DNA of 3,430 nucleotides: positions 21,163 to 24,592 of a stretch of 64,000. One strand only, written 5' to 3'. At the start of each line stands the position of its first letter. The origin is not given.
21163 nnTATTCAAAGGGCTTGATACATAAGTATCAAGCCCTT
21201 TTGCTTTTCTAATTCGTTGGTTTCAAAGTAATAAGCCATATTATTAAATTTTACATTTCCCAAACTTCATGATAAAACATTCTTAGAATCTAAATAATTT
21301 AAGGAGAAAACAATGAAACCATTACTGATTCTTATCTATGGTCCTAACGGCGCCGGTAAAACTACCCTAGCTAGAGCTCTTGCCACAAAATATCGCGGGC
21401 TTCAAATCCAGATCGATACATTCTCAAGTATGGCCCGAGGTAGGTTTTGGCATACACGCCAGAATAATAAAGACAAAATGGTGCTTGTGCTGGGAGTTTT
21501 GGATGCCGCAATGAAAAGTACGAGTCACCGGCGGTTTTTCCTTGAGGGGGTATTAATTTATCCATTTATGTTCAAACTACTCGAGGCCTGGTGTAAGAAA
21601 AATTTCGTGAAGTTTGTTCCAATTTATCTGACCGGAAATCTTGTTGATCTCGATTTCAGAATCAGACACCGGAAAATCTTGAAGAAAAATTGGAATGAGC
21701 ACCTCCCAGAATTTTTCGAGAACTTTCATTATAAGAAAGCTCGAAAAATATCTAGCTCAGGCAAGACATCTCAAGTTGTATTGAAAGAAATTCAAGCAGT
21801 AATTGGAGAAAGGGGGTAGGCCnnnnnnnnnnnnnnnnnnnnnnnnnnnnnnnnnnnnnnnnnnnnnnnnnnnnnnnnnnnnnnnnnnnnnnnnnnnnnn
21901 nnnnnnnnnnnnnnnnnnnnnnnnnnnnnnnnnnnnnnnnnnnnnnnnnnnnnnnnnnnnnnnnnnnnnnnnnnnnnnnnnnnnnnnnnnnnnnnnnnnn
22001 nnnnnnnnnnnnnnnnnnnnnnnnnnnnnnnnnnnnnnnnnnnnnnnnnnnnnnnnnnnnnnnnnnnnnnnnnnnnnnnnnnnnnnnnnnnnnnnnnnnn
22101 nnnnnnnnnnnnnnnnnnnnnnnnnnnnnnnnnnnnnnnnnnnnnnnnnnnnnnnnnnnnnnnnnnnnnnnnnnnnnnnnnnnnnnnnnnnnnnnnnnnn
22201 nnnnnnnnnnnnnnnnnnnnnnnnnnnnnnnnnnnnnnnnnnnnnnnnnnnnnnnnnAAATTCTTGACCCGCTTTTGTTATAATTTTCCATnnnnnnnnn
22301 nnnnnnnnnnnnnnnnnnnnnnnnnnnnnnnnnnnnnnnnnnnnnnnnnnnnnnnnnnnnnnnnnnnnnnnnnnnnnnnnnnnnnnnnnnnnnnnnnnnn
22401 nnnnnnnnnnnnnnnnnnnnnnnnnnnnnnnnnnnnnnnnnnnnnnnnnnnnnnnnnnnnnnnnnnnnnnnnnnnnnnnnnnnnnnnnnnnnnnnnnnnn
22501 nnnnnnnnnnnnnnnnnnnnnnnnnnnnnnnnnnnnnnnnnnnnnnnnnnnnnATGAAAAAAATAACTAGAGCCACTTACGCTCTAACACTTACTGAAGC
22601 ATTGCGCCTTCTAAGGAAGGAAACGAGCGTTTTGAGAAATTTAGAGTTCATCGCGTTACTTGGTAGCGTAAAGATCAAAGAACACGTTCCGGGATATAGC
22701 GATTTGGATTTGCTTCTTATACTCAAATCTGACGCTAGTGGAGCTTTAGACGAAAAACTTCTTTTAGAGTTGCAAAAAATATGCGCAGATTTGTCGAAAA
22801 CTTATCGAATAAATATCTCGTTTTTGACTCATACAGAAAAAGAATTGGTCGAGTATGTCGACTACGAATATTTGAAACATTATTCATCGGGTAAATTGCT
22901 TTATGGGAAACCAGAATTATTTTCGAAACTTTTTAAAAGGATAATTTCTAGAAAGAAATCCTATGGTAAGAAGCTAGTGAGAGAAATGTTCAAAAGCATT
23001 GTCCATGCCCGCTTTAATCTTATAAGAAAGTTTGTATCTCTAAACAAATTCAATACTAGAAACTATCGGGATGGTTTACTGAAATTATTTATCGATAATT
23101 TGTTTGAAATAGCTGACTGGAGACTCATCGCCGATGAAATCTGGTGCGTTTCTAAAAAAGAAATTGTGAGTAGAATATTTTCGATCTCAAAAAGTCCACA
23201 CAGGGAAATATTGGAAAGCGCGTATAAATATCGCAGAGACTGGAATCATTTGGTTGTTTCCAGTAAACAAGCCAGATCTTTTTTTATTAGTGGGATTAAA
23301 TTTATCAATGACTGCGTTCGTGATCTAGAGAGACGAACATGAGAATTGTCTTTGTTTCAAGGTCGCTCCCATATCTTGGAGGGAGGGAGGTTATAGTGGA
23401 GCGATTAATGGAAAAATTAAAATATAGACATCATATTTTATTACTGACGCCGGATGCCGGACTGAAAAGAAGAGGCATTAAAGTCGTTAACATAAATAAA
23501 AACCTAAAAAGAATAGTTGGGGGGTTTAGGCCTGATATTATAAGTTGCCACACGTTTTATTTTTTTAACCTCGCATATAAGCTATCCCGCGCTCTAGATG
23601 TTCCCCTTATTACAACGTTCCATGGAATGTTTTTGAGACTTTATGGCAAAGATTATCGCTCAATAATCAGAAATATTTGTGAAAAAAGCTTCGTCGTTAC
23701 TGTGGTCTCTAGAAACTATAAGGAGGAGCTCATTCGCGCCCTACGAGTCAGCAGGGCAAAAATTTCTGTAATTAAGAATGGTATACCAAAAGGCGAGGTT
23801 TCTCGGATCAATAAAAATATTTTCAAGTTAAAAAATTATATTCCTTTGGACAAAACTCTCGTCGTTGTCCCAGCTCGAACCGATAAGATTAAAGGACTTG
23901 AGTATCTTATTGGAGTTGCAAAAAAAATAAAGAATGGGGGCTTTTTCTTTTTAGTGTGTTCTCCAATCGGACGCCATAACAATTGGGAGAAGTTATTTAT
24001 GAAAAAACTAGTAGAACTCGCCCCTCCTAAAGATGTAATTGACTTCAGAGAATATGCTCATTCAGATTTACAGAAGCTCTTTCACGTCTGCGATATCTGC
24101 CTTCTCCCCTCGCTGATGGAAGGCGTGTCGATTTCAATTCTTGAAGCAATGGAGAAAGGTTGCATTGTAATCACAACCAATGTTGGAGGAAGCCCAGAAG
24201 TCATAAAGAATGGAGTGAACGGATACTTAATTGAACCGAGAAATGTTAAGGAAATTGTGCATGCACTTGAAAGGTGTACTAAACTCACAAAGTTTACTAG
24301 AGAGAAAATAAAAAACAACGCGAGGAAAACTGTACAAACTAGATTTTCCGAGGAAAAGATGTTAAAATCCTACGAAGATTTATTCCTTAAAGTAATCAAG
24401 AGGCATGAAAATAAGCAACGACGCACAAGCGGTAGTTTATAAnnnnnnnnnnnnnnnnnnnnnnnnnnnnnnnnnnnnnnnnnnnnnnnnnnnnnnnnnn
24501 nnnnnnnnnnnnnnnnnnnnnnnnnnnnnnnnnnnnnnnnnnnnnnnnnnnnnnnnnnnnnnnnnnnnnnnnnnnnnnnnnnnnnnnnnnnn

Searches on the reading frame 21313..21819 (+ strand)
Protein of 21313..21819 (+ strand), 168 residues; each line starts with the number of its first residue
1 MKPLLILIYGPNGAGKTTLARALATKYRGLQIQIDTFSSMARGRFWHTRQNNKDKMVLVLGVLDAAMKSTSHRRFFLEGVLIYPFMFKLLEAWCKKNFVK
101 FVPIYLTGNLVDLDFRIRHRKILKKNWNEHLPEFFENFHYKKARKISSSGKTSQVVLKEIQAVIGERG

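Call 73: search_protein_families(library=pfam, proteins=[window:21313-21819:+], max_evalue=0.001)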
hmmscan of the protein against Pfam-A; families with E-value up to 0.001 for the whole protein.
window:21313-21819:+ (168 aa): 13 families
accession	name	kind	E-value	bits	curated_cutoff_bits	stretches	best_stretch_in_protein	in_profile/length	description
PF13238.12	AAA_18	-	1e-05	26.4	29.4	1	6-65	1-58/128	AAA domain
PF00004.35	AAA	-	1.4e-05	25.9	21.2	1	6-35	1-30/131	ATPase family associated with various cellular activities (AAA)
PF13476.12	AAA_23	-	3.9e-05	24.8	27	1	5-23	21-39/201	AAA domain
PF20720.3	nSTAND3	-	5.2e-05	23.4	27.2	1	5-40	19-54/155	Novel STAND NTPase 3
PF00005.33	ABC_tran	-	5.6e-05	24.2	25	1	6-34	14-42/137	ABC transporter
PF13401.12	AAA_22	-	0.00011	22.9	27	1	4-47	6-52/130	AAA domain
PF13166.12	AAA_13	-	0.00011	21.5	36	1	7-28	20-41/713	AAA domain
PF13671.12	AAA_33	-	0.00017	22.4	27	1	5-54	1-46/143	AAA domain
PF13191.12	AAA_16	-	0.00022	22.2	32.6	1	3-29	24-50/167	AAA ATPase domain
PF05729.18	NACHT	-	0.00025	21.3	26.7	0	5-29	2-26/167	NACHT domain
PF13521.12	AAA_28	-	0.00026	21.7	27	1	6-27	2-23/164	AAA domain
PF13479.12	AAA_24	-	0.00026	21.3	27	1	4-49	3-43/195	AAA domain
PF01637.24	ATPase_2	-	0.00063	20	33.2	1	5-51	22-67/225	ATPase domain predominantly from Archaea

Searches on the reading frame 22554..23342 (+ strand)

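Call 73: search_protein_families(library=pfam, proteins=[window:22554-23342:+], max_evalue=0.001)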
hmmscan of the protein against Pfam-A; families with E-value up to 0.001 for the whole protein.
window:22554-23342:+ (262 aa): 1 family
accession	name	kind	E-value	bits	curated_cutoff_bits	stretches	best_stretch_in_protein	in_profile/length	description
PF01909.29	NTP_transf_2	-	2.8e-05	24.9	21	1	21-97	5-78/93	Nucleotidyltransferase domain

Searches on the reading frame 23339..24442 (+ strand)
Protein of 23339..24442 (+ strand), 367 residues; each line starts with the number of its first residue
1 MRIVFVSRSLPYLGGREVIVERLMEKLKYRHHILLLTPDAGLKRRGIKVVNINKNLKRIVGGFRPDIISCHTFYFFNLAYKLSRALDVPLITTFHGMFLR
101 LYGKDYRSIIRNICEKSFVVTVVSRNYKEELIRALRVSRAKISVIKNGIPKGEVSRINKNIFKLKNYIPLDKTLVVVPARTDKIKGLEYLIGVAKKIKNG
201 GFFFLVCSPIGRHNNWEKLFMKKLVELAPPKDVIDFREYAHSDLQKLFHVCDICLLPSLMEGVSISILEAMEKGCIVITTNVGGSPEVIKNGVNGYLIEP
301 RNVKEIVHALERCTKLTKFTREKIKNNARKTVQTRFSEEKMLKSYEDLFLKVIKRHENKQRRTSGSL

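Call 73: search_protein_families(library=pfam, proteins=[window:23339-24442:+], max_evalue=0.001)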
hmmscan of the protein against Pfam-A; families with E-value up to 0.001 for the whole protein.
window:23339-24442:+ (367 aa): 4 families
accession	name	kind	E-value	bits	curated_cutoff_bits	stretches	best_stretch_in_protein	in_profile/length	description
PF00534.26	Glycos_transf_1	-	1.2e-27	97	26.4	1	165-330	8-171/172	Glycosyl transferases group 1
PF13692.12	Glyco_trans_1_4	-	3e-23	83.1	27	1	175-313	4-139/142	Glycosyl transferases group 1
PF13439.12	Glyco_transf_4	-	1.7e-19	70.9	28.5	1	48-149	56-166/170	Glycosyltransferase Family 4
PF13579.12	Glyco_trans_4_4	-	2.4e-10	41.4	29.7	1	56-148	63-158/158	Glycosyl transferase 4-like domain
